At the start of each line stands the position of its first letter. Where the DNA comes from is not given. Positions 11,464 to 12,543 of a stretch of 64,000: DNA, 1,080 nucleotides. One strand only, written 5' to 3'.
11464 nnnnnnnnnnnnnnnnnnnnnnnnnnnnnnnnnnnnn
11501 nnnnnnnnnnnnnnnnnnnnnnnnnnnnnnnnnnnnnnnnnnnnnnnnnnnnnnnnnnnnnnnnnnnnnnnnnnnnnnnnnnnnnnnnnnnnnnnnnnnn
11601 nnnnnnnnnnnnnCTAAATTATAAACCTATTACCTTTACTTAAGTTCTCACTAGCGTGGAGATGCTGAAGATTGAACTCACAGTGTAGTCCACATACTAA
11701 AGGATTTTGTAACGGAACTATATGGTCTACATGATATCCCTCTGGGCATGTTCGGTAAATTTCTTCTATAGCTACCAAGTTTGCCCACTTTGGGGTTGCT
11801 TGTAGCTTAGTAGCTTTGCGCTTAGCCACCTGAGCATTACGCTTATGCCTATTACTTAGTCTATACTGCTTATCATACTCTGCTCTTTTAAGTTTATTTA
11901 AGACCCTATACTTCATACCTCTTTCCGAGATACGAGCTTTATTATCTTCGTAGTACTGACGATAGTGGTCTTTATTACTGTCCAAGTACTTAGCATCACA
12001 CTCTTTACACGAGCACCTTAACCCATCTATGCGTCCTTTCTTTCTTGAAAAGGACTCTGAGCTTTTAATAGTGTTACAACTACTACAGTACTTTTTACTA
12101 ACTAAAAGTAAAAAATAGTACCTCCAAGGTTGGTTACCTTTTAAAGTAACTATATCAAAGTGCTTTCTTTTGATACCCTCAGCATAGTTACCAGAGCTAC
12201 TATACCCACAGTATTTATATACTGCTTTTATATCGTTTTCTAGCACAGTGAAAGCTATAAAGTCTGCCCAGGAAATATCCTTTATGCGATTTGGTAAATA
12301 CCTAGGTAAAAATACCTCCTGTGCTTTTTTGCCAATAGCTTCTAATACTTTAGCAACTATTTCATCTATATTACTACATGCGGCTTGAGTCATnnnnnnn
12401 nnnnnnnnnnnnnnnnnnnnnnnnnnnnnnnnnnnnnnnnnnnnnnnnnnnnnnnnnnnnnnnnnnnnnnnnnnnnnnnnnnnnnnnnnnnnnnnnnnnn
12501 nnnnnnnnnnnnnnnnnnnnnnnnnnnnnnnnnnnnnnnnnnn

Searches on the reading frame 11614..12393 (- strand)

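Call 64: search_protein_families(library=pfam, proteins=[window:11614-12393:-], max_evalue=0.001)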
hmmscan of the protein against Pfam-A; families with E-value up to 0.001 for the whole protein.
window:11614-12393:- (259 aa): 0 families

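Call 93: search_protein_families(library=phrogs, proteins=[window:11614-12393:-], max_evalue=0.001)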
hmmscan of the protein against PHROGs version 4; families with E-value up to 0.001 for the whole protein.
window:11614-12393:- (259 aa): 5 families
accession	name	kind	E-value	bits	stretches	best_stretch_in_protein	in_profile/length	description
phrog_26577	-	unknown function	7e-18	66.1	1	184-255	27-105/119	-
phrog_1035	-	DNA, RNA and nucleotide metabolism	1.1e-15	59.2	1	100-258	63-215/271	endonuclease VII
phrog_2340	-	DNA, RNA and nucleotide metabolism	1.1e-09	39.7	1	99-235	7-153/171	endonuclease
phrog_30859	-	unknown function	3.1e-06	28.9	1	100-192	2-95/117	-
phrog_5558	-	moron, auxiliary metabolic gene and host takeover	1.3e-05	26.5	1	99-178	7-85/130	Lar-like restriction alleviation protein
